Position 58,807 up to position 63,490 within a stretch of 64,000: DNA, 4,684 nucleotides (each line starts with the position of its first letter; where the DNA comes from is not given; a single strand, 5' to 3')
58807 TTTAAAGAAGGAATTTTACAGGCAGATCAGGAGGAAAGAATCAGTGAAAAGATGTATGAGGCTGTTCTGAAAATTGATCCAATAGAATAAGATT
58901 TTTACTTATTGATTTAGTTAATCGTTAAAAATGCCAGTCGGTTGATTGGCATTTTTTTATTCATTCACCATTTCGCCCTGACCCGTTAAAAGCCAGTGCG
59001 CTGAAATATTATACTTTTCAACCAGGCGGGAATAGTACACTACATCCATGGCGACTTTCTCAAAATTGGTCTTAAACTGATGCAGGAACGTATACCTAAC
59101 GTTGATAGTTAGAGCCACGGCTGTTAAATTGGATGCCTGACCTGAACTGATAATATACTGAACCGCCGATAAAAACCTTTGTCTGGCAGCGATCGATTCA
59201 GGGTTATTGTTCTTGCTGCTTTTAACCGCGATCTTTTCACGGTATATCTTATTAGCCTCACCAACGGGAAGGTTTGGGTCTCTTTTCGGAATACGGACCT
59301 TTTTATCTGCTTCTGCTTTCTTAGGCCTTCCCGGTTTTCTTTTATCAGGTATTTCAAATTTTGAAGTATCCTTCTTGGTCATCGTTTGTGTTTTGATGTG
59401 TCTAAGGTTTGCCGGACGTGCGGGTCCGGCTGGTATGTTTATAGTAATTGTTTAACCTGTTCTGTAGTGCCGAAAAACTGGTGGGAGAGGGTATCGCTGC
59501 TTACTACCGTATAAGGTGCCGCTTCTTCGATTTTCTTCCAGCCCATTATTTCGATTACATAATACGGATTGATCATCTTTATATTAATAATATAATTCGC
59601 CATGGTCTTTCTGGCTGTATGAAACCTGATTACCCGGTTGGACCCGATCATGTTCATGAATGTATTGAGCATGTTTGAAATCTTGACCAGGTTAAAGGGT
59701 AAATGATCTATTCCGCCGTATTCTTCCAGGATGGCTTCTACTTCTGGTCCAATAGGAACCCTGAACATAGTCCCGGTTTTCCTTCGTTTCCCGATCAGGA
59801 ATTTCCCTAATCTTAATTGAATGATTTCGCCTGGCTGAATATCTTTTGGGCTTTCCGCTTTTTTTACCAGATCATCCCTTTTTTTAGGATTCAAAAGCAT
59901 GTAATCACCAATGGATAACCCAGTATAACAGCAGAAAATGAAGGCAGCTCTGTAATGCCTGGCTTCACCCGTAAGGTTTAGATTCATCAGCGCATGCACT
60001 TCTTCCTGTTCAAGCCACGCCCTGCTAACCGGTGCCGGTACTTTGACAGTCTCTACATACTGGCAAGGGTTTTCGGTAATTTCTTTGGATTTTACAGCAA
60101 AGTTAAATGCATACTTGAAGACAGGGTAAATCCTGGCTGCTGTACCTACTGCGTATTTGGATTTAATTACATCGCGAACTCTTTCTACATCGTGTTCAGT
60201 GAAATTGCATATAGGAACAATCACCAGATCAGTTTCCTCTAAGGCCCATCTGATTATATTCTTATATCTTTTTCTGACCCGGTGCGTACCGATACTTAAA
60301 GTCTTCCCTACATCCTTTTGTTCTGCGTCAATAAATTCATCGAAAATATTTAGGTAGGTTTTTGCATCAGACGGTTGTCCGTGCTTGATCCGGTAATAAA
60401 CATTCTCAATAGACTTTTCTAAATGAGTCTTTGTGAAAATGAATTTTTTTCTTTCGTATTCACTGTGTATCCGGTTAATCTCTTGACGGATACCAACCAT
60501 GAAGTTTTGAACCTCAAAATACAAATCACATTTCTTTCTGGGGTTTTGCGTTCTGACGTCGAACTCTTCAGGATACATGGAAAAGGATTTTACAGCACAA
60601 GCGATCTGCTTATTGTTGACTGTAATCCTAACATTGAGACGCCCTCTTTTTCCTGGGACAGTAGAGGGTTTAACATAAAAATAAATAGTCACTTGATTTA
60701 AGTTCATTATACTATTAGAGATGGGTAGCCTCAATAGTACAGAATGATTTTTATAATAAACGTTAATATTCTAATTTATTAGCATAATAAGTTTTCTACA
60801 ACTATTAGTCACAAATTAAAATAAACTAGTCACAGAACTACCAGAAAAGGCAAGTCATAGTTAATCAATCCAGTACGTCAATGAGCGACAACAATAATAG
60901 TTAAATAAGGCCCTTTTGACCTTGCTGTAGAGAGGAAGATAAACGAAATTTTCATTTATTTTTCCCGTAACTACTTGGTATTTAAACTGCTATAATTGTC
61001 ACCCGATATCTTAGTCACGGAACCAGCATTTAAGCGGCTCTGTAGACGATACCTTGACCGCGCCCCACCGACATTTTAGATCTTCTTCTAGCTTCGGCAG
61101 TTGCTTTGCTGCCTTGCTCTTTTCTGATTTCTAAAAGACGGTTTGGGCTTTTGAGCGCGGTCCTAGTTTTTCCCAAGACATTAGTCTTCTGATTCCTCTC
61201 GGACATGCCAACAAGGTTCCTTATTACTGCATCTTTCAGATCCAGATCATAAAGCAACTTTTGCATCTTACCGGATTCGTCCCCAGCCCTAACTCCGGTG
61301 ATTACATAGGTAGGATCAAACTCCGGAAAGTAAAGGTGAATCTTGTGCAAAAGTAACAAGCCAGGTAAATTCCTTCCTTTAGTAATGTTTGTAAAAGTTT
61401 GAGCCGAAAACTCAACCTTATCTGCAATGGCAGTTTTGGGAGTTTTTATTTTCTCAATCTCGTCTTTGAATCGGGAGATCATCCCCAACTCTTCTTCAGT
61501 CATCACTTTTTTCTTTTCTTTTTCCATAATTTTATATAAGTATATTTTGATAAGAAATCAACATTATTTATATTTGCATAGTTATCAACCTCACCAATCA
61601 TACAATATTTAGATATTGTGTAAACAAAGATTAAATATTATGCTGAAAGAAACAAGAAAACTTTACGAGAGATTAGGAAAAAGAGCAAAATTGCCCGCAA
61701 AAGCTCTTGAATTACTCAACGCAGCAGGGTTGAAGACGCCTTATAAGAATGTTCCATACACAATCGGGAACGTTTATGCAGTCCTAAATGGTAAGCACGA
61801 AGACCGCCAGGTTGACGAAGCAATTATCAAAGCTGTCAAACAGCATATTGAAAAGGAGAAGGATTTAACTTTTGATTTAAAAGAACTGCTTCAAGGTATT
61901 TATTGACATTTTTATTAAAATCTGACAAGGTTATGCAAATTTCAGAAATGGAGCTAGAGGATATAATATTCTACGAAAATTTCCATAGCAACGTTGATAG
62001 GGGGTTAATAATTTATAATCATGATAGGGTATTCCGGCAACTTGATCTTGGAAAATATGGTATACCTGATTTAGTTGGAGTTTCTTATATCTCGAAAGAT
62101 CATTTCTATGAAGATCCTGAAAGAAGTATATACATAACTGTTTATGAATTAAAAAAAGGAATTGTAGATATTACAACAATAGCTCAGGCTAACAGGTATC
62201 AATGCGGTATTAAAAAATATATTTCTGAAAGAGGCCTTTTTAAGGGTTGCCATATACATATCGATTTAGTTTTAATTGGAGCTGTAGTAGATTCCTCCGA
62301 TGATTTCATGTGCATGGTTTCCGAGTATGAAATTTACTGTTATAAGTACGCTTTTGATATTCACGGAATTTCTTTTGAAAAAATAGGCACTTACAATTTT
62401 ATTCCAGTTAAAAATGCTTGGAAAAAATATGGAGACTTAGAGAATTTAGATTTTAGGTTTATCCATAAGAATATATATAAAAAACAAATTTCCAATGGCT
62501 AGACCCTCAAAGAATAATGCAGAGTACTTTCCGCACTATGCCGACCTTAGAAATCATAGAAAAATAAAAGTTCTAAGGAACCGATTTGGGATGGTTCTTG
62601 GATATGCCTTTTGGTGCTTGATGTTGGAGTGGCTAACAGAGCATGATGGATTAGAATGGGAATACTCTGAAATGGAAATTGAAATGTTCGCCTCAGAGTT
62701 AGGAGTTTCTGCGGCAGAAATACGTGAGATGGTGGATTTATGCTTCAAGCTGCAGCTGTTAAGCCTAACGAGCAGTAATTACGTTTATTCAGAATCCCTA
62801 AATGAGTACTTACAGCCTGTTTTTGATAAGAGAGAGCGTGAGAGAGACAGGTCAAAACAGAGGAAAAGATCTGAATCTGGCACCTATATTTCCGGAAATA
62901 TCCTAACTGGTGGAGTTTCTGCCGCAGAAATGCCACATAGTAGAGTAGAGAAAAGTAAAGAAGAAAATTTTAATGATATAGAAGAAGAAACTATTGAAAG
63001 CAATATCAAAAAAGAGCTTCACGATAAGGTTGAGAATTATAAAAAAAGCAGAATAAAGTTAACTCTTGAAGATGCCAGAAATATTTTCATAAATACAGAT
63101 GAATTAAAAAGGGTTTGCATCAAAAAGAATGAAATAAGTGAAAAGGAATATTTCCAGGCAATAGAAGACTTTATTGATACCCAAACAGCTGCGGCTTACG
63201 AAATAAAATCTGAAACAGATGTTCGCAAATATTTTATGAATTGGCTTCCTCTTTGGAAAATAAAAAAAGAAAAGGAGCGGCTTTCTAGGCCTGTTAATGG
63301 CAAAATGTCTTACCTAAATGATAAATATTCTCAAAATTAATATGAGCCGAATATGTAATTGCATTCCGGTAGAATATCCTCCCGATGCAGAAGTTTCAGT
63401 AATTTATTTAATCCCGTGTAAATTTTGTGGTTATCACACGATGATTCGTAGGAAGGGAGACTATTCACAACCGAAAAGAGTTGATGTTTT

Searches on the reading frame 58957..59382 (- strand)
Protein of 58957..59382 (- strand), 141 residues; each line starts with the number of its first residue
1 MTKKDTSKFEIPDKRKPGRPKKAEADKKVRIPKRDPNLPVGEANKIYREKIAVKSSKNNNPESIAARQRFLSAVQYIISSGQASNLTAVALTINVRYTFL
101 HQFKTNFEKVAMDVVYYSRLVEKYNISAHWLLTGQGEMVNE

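Call 21: search_protein_families(library=pfam, proteins=[window:58957-59382:-], max_evalue=0.01)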
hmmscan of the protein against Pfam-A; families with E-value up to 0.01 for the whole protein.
window:58957-59382:- (141 aa): 0 families

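Call 51: search_solved_structures(query=window:58957-59382:-, max_evalue=1, show_alignments=2)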
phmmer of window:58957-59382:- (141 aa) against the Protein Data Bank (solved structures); distinct sequences matched with E-value up to 1: 0.

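Call 57: search_protein_families(library=phrogs, proteins=[window:58957-59382:-], max_evalue=0.1)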
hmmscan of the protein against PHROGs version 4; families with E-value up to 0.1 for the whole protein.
window:58957-59382:- (141 aa): 3 families
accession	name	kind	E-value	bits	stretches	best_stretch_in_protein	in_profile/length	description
phrog_9710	-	unknown function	1.4e-15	58.1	1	57-140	1-84/95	-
phrog_4671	-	unknown function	0.0055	17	1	52-121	95-165/204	-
phrog_8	-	transcription regulation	0.013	16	1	58-140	159-224/346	transcriptional regulator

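Call 60: find_homologous_proteins(query=window:58957-59382:-, max_evalue=0.001)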
Query window:58957-59382:- (141 aa): 1 proteins with E <= 0.001 among 9 candidates.
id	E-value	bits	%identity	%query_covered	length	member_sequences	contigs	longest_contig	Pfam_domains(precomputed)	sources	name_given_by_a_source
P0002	6.3e-86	303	100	100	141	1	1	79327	-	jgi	jgi:hypothetical protein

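Call 85: predict_structure(protein=window:58957-59382:-)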
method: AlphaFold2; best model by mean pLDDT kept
length: 141 residues; sequences in the alignment: 1
mean_pLDDT: 45.6   pTM: 0.27
mean pLDDT of the five models: 45.6, 44.4, 43.1, 42.7, 39.6
residues with pLDDT >= 90: 0; 70-90: 0; 50-70: 33; < 50: 108
segments of 3 or more residues with pLDDT < 50: 1-5, 22-35, 38-70, 72-74, 77-81, 97-113, 115-124, 126-141
pLDDT, mean of each block of 10 residues (from residue 1): 47 54 44 47 38 38 45 49 51 50 44 47 46 38 29
secondary structure, 60 per line:
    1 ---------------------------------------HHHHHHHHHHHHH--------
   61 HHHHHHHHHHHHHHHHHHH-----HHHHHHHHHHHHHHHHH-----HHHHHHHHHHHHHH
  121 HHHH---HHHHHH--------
elements in order: H40-52 H61-79 H85-101 H107-124 H128-133

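Call 90: search_dna_similar(query=window:58957-59382:-, collection=phages, mode=protein, max_evalue=0.01, max_rows=12)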
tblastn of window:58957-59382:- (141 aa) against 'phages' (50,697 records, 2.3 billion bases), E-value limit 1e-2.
No match.

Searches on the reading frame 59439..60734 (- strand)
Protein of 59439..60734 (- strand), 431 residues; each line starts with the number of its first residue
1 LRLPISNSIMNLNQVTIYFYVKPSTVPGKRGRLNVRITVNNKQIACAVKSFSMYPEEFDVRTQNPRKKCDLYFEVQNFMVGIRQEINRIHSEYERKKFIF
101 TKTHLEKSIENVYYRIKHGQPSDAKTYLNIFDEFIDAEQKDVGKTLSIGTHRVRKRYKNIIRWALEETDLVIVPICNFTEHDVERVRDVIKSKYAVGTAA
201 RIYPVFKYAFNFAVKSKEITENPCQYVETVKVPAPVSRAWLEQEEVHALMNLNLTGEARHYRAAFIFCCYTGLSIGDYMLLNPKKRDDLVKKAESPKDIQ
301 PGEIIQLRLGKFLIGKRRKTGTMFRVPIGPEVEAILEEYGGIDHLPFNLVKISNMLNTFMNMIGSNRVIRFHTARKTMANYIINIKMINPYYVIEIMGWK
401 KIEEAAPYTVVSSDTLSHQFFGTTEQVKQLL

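Call 13: search_protein_families(library=phrogs, proteins=[window:59439-60734:-], max_evalue=0.001)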
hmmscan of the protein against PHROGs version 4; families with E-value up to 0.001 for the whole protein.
window:59439-60734:- (431 aa): 2 families
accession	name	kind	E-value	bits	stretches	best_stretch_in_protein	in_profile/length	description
phrog_1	-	integration and excision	9.1e-28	98.9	1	111-414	157-438/611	integrase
phrog_216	-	integration and excision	2.1e-15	57.6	1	188-418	10-231/301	integrase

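Call 14: search_protein_families(library=pfam, proteins=[window:59439-60734:-], max_evalue=0.001)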
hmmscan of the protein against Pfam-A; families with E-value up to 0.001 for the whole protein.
window:59439-60734:- (431 aa): 1 family
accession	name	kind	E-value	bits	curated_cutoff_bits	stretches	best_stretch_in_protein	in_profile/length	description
PF00589.27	Phage_integrase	-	8.1e-05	22.9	27.1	0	352-411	110-168/172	Phage integrase family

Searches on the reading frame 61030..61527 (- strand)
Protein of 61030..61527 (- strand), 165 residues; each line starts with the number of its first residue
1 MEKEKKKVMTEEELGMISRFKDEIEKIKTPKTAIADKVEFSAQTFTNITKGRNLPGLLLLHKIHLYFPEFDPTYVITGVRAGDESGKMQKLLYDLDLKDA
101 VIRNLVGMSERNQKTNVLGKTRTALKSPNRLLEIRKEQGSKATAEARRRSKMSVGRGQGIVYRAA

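Call 21: search_protein_families(library=pfam, proteins=[window:61030-61527:-], max_evalue=0.01)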
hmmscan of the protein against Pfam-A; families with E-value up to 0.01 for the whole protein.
window:61030-61527:- (165 aa): 0 families

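Call 57: search_protein_families(library=phrogs, proteins=[window:61030-61527:-], max_evalue=0.1)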
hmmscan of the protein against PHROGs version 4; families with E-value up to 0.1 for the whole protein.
window:61030-61527:- (165 aa): 1 family
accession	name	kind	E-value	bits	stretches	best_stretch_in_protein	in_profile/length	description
phrog_8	-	transcription regulation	0.0045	17.5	1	13-83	76-223/346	transcriptional regulator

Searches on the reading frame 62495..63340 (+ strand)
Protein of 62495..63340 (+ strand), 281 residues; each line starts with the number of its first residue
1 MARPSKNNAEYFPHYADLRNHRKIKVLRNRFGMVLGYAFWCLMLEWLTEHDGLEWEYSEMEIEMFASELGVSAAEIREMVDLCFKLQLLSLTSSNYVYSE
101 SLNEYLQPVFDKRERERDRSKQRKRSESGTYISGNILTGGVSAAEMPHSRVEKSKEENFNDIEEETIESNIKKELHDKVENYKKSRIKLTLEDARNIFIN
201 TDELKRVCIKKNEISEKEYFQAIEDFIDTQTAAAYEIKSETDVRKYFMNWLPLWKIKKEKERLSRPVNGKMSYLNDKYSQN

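Call 21: search_protein_families(library=pfam, proteins=[window:62495-63340:+], max_evalue=0.01)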
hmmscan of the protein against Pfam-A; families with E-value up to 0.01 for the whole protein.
window:62495-63340:+ (281 aa): 2 families
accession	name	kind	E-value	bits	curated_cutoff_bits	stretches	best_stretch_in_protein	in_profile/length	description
PF14297.12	Lin1244_N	-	2.7e-11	44.5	25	1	11-101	1-94/95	Lin1244/Lin1753-like, N-terminal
PF25200.1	DUF7833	-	0.0031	17.9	24.3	0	213-251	19-61/63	Family of unknown function (DUF7833)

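Call 40: find_encoding_contigs(protein=window:62495-63340:+, flank=10000, max_places=4)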
Protein window:62495-63340:+ (281 aa): 2 contigs read that carry it; 1 place shown.
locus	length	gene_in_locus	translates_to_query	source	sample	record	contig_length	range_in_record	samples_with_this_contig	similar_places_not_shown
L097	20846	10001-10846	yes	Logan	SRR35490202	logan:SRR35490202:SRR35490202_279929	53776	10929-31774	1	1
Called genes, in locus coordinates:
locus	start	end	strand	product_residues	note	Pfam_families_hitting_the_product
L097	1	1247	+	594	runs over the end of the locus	-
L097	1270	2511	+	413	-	-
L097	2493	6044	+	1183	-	-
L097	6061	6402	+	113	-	-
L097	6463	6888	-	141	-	-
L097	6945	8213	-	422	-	-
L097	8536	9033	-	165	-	-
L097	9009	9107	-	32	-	-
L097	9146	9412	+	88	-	-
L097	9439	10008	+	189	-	-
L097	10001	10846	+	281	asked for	PF14297:Lin1244_N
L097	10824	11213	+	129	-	-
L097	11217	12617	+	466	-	PF00772:DnaB (weak), PF03796:DnaB_C, PF06745:ATPase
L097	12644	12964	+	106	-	-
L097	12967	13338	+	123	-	-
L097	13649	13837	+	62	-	-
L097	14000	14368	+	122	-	-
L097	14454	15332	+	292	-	PF03837:RecT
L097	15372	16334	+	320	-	PF09588:YqaJ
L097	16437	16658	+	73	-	-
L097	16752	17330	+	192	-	-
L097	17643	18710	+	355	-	PF00145:DNA_methylase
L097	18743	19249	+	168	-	PF14902:DUF4494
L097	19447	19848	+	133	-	PF09643:YopX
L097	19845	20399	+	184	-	-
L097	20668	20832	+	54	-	-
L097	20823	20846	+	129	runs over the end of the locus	-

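Call 44: search_protein_families(library=pfam, proteins=[L097:12644-12964:+, L097:12967-13338:+, L097:14000-14368:+, L097:16437-16658:+, L097:16752-17330:+, L097:18743-19249:+, L097:19845-20399:+, L097:9146-9412:+, L097:9439-10008:+, L097:6463-6888:-], max_evalue=0.05)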
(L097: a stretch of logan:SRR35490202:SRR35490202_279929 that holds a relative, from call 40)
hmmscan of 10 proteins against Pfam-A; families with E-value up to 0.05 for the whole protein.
L097:12644-12964:+ (106 aa): 0 families

L097:12967-13338:+ (123 aa): 1 family
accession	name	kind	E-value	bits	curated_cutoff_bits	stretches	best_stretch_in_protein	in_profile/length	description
PF02002.24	TFIIE_alpha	-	0.028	14.7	22.9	1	11-55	38-81/105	TFIIE alpha subunit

L097:14000-14368:+ (122 aa): 0 families

L097:16437-16658:+ (73 aa): 0 families

L097:16752-17330:+ (192 aa): 2 families
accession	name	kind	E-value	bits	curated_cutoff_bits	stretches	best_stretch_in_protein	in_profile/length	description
PF22053.2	DUF6938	-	0.029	14.4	27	1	126-177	52-103/236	Domain of unknown function (DUF6938)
PF15272.11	BBP1_C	-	0.032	14.4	23.4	0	133-191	40-94/190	Spindle pole body component BBP1, C-terminal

L097:18743-19249:+ (168 aa): 1 family
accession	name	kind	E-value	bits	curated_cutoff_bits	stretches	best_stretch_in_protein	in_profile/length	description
PF14902.11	DUF4494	-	2.4e-43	147.8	27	1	4-139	1-139/139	Domain of unknown function (DUF4494)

L097:19845-20399:+ (184 aa): 1 family
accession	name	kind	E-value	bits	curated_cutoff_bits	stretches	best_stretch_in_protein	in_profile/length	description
PF13392.12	HNH_3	-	0.0029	17.6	24.8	1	77-102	19-44/46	HNH endonuclease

L097:9146-9412:+ (88 aa): 0 families

L097:9439-10008:+ (189 aa): 0 families

L097:6463-6888:- (141 aa): 0 families

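Call 50: search_solved_structures(query=L097:18743-19249:+, max_evalue=1)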
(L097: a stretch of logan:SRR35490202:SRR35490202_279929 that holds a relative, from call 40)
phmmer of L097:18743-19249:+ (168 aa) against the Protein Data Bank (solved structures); distinct sequences matched with E-value up to 1: 0.

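Call 57: search_protein_families(library=phrogs, proteins=[L097:9146-9412:+, L097:9439-10008:+, L097:18743-19249:+, L097:16752-17330:+, L097:12967-13338:+, L097:12644-12964:+, L097:14000-14368:+], max_evalue=0.1)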
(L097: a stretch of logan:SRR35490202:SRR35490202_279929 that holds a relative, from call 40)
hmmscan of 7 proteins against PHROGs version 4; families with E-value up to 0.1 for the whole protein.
L097:9146-9412:+ (88 aa): 0 families

L097:9439-10008:+ (189 aa): 0 families

L097:18743-19249:+ (168 aa): 1 family
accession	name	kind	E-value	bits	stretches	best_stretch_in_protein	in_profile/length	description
phrog_19572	-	unknown function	2.8e-32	112.8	1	1-142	1-145/153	-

L097:16752-17330:+ (192 aa): 1 family
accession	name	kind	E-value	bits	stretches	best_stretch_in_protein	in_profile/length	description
phrog_6953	-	tail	0.075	13.4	1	118-158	69-109/251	tail fiber protein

L097:12967-13338:+ (123 aa): 3 families
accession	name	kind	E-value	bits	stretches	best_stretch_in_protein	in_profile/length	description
phrog_72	-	DNA, RNA and nucleotide metabolism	3.8e-11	44.3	1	23-119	36-146/161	NinB/ Orf homologous recombination mediator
phrog_21986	-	unknown function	0.045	14.9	1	34-70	22-57/83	-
phrog_398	-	unknown function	0.063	13.8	1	35-110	47-121/225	-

L097:12644-12964:+ (106 aa): 0 families

L097:14000-14368:+ (122 aa): 0 families

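Call 71: find_homologous_proteins(query=L097:18743-19249:+, max_evalue=0.00001)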
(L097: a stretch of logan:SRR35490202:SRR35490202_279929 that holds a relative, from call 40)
Query L097:18743-19249:+ (168 aa): 201 proteins with E <= 0.00001 among 314 candidates; the best 120 are listed.
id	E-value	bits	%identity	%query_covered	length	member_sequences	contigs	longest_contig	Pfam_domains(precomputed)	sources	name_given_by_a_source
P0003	7.5e-102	355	100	100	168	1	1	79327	PF14902.13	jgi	jgi:hypothetical protein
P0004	2.0e-84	299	83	96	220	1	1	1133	PF14902.13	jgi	-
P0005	9.2e-73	261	74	96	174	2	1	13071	PF14902.13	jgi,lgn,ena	-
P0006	9.4e-72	258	71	99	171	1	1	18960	PF14902.13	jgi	-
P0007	3.4e-71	256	74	96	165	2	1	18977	PF14902.13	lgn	-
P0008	1.6e-70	254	70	99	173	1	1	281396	PF14902.13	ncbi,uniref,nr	ncbi:DUF4494 domain-containing protein [Dyadobacter sp. LHD-138]|uniref:DUF4494 domain-containing pr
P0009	4.7e-70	252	70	100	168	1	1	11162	PF14902.13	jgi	-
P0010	1.1e-69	251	72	97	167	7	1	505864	PF14902.13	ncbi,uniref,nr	ncbi:DUF4494 domain-containing protein [Dyadobacter sp. CY356]|uniref:DUF4494 domain-containing prot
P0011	2.5e-69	250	72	97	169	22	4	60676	PF14902.13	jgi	jgi:hypothetical protein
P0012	3.5e-69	249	71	95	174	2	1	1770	PF14902.13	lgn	-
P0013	1.5e-68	247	71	96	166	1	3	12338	PF14902.13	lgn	-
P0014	3.4e-68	246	71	96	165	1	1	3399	PF14902.13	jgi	-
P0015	2.5e-67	243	71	97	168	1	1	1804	PF14902.13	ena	-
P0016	8.8e-67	242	69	99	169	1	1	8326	PF14902.13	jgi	-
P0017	1.4e-66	241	66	98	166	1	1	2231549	PF14902.13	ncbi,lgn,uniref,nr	ncbi:DUF4494 domain-containing protein [Dyadobacter sp. Leaf189]|uniref:DUF4494 domain-containing pr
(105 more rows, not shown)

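Call 72: find_encoding_contigs(protein=P0011, flank=10000, max_places=4)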
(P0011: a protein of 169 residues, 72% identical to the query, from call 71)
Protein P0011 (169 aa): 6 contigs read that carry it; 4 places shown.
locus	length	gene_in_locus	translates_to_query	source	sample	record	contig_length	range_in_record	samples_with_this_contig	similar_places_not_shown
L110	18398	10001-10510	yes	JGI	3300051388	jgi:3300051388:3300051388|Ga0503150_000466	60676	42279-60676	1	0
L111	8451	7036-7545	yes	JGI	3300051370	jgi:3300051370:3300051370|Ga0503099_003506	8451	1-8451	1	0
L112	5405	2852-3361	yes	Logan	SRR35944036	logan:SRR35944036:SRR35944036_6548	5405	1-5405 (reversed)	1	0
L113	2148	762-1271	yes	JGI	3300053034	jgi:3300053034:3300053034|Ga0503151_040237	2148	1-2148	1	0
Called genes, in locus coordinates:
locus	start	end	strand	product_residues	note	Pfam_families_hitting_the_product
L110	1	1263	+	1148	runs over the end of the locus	PF13646:HEAT_2 (weak), PF02985:HEAT (faint), PF13646:HEAT_2, PF06439:3keto-disac_hyd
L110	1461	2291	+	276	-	PF01731:Arylesterase (faint)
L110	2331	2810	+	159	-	PF00076:RRM_1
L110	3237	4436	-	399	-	PF03825:Nuc_H_symport, PF07690:MFS_1, PF12832:MFS_1_like, PF07690:MFS_1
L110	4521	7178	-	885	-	PF01624:MutS_I, PF05188:MutS_II, PF05192:MutS_III, PF05190:MutS_IV, PF00488:MutS_V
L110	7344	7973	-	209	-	PF00849:PseudoU_synth_2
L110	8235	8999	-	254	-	PF03372:Exo_endo_phos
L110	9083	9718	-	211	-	-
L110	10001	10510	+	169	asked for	PF14902:DUF4494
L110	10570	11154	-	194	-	-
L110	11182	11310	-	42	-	-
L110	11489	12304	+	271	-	-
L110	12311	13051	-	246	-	PF13715:CarbopepD_reg_2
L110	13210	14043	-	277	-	PF01148:CTP_transf_1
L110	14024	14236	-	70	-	PF09413:DUF2007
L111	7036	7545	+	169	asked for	PF14902:DUF4494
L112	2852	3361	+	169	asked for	PF14902:DUF4494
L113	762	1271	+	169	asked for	PF14902:DUF4494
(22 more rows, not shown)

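Call 73: find_encoding_contigs(protein=P0007, flank=10000, max_places=2)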
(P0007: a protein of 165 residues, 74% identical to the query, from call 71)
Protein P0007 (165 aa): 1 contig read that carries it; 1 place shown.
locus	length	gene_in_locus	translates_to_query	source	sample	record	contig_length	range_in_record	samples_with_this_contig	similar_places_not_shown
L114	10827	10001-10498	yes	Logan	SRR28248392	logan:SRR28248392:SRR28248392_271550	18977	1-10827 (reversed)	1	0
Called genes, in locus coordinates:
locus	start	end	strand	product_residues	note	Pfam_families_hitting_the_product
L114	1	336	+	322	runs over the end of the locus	-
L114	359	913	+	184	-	-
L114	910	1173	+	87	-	-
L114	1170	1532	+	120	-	-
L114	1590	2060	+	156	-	-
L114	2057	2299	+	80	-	-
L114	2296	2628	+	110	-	-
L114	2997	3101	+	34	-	-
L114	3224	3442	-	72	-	-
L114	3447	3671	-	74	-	-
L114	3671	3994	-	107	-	-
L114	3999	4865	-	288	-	-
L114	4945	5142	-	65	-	-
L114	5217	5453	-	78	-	-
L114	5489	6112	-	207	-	-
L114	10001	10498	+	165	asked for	PF14902:DUF4494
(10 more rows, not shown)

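Call 74: find_encoding_contigs(protein=P0005, flank=10000, max_places=2)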
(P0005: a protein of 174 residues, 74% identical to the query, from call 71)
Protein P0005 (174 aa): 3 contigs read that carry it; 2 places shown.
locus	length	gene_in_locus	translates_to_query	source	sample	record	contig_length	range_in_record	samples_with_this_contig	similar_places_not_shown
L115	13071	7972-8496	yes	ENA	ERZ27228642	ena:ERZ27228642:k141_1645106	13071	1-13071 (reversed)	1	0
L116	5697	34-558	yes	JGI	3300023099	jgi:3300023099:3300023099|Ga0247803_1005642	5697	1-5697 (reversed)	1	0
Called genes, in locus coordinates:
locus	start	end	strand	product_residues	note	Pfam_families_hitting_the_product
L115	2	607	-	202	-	?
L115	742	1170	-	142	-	-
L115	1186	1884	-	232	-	-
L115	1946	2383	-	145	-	-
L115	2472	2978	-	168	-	-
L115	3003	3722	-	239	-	-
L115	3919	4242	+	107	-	-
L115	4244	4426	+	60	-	-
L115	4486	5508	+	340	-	-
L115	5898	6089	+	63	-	-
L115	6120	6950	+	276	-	-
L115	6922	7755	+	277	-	-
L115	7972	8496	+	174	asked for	PF14902:DUF4494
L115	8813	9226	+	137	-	PF14058:PcfK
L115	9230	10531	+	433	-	PF14284:PcfJ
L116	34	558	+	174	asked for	PF14902:DUF4494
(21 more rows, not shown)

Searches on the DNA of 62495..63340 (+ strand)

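Call 103: search_rna_families(source=L097, start=19150, end=19500, threshold=evalue, max_evalue=1)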
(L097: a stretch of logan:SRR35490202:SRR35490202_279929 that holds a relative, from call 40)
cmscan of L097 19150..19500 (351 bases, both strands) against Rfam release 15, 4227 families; matches with E-value up to 1: 0.
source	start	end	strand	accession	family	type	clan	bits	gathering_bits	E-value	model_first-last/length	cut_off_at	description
